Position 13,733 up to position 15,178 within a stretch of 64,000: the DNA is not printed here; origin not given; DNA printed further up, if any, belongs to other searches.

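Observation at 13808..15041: IS1-family insertion cuts the kinase exactly at the coiled-coil/DHp junction, and its target duplication supplies a start codon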

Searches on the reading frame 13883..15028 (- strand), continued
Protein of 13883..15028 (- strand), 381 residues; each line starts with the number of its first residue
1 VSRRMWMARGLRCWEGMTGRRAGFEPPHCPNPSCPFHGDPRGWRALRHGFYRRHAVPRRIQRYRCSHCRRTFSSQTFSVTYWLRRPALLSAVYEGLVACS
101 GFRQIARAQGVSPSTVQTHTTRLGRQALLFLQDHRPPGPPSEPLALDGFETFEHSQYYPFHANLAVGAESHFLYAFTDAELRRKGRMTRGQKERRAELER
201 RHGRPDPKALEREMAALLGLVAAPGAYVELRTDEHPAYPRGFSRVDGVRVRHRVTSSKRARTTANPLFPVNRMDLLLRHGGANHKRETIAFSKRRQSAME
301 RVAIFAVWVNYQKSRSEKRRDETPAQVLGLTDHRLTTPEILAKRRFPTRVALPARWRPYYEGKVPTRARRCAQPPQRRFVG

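Call 54: search_protein_families(library=pfam, alignment_id=A4, max_evalue=1)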
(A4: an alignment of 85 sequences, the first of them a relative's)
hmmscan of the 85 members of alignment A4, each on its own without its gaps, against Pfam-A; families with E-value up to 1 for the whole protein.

A. member 1, P0001 (365 aa): 6 families
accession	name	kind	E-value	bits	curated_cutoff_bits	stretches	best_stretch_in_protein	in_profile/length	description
PF13936.12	HTH_38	-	0.0016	18.5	27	1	78-103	15-40/44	Helix-turn-helix domain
PF13551.12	HTH_29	-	0.041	14.4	28.1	1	85-125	14-54/64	Winged helix-turn helix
PF08281.18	Sigma70_r4_2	-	0.1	12.7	25.7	1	87-106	30-49/54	Sigma-70, region 4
PF13412.12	HTH_24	-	0.1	12.6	21.9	1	87-107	21-41/48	Winged helix-turn-helix DNA-binding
PF13894.12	zf-C2H2_4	-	0.16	13.2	27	1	47-59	1-13/24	C2H2-type zinc finger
PF00196.25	GerE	-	0.17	12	23.5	1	87-107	21-41/57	Bacterial regulatory proteins, luxR family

B. families by the number of members that match (of 85 scanned): 118 families (the first 25 are shown)
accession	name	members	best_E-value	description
PF13936.12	HTH_38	34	3.7e-06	Helix-turn-helix domain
PF13384.12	HTH_23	25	0.00064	Homeodomain-like domain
PF13404.12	HTH_AsnC-type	24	2.4e-05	AsnC-type helix-turn-helix domain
PF08281.18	Sigma70_r4_2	19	2.7e-05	Sigma-70, region 4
PF00196.25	GerE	17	0.0013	Bacterial regulatory proteins, luxR family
PF13542.12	HTH_Tnp_ISL3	16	0.00027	Helix-turn-helix domain of transposase family ISL3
PF13412.12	HTH_24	15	0.00022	Winged helix-turn-helix DNA-binding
PF18024.7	HTH_50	14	4.8e-05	Helix-turn-helix domain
PF00096.32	zf-C2H2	11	0.02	Zinc finger, C2H2 type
PF13551.12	HTH_29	10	0.0021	Winged helix-turn helix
PF13556.12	HTH_30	8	0.00019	PucR C-terminal helix-turn-helix domain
PF13518.12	HTH_28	8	0.0021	Helix-turn-helix domain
PF13912.12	zf-C2H2_6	7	0.0084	C2H2-type zinc finger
PF12759.13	HTH_Tnp_IS1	6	7.2e-05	InsA C-terminal domain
PF02796.21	HTH_7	6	0.0019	Helix-turn-helix domain of resolvase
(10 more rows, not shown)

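Call 61: search_protein_families(library=ncbifam, alignment_id=A4, max_evalue=0.01)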
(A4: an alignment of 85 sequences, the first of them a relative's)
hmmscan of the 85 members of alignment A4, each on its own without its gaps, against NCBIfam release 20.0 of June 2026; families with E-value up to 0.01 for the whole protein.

A. member 1, P0001 (365 aa): 4 families
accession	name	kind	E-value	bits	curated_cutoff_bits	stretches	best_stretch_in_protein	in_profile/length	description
NF033550.5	transpos_ISL3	equivalog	3.4e-08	33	180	1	9-114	12-118/370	ISL3 family transposase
NF033558.1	transpos_IS1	equivalog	5.1e-07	29.8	100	1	41-111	16-83/199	IS1 family transposase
NF050000.1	IS1_IS1595_Zn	domain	0.00057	20.4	28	1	41-58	16-33/34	IS1/IS1595 family N-terminal zinc-binding domain-containing protein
NF048018.1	IS256_N_4Cys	domain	0.0076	16.8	27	0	43-56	18-31/31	transposase-like zinc-binding domain-containing protein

B. families by the number of members that match (of 85 scanned): 12 families
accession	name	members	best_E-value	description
NF033558.1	transpos_IS1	75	1.5e-11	IS1 family transposase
NF033550.5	transpos_ISL3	56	3.4e-08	ISL3 family transposase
NF050000.1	IS1_IS1595_Zn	20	6.6e-06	IS1/IS1595 family N-terminal zinc-binding domain-containing protein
NF048018.1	IS256_N_4Cys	10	0.00011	transposase-like zinc-binding domain-containing protein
NF048019.1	IS256_Zn_var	10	0.00011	IS256 family transposase, variant Zn-binding type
NF040947.1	trans_reg_LysM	1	0.00041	HTH-type transcriptional regulator LysM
NF033546.1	transpos_IS21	1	0.0024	IS21 family transposase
TIGR03879.1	near_KaiC_dom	1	0.0025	probable regulatory domain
NF002559.0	PRK02134.1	1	0.003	chitin disaccharide deacetylase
NF040595.1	HTH_Cbp1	1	0.0035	CRISPR DNA repeat-binding protein Cbp1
NF008273.0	PRK11050.1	1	0.0061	manganese-binding transcriptional regulator MntR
NF007935.0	PRK10651.1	1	0.0089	two-component system response regulator NarL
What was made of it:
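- On IS1 family (insertion sequences): 75 of 85 members hit it weakly (call 61).
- The full IS1595 model is not hit at all (call 61).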

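Call 67: list_cluster_members(proteins=[P0001, P0030, P0040, P0056, P0078, P0096, P0101, P0111, P0028, P0035])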
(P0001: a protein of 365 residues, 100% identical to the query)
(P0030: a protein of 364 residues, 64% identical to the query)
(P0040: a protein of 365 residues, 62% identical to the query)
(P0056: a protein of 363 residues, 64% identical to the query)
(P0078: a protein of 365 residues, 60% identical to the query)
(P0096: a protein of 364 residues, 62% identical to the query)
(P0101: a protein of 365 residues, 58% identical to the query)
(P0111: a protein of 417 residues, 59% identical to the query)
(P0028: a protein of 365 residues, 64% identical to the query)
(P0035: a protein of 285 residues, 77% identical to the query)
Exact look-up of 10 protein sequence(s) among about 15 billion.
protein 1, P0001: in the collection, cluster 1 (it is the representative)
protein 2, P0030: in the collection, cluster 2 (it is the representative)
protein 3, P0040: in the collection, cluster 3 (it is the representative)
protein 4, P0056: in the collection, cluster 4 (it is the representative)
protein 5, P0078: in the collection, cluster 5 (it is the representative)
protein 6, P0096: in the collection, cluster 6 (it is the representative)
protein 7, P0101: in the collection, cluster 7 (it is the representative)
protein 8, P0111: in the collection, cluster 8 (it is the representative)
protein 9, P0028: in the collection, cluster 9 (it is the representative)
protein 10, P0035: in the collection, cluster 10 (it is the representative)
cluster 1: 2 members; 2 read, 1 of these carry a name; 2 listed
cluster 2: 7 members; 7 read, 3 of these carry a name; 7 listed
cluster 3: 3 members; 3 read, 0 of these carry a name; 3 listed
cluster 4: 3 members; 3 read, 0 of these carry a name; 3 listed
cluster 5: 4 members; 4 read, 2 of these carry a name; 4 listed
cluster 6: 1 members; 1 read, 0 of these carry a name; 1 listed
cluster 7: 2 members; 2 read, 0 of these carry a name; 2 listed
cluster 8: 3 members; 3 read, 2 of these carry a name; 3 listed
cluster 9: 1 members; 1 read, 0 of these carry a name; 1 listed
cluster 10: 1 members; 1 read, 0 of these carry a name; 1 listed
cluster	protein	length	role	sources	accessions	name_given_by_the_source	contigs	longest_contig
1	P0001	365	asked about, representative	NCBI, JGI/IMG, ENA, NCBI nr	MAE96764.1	MAG: hypothetical protein CL910_19115 [Deltaproteobacteria bacterium] | transposase-like protein | hypothetical protein [Deltaproteobacteria bacterium]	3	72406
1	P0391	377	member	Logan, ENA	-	-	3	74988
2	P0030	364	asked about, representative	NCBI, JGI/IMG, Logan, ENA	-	-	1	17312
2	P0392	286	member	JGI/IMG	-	hypothetical protein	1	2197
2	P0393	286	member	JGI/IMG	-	hypothetical protein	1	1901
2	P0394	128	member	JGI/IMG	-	hypothetical protein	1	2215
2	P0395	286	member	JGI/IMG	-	-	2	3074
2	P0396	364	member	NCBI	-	-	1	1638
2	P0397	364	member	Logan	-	-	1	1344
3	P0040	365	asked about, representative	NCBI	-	-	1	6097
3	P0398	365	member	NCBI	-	-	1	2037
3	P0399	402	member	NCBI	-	-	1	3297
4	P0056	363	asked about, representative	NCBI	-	-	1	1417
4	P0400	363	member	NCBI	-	-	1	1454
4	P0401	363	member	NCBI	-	-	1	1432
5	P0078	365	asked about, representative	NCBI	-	-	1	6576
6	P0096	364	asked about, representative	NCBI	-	-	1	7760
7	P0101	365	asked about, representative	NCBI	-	-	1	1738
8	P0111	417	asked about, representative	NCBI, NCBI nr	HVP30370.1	MAG TPA: hypothetical protein VMW35_14540 [Myxococcota bacterium] | hypothetical protein [Myxococcota bacterium]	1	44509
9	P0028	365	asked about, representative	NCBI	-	-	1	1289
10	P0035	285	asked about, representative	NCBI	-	-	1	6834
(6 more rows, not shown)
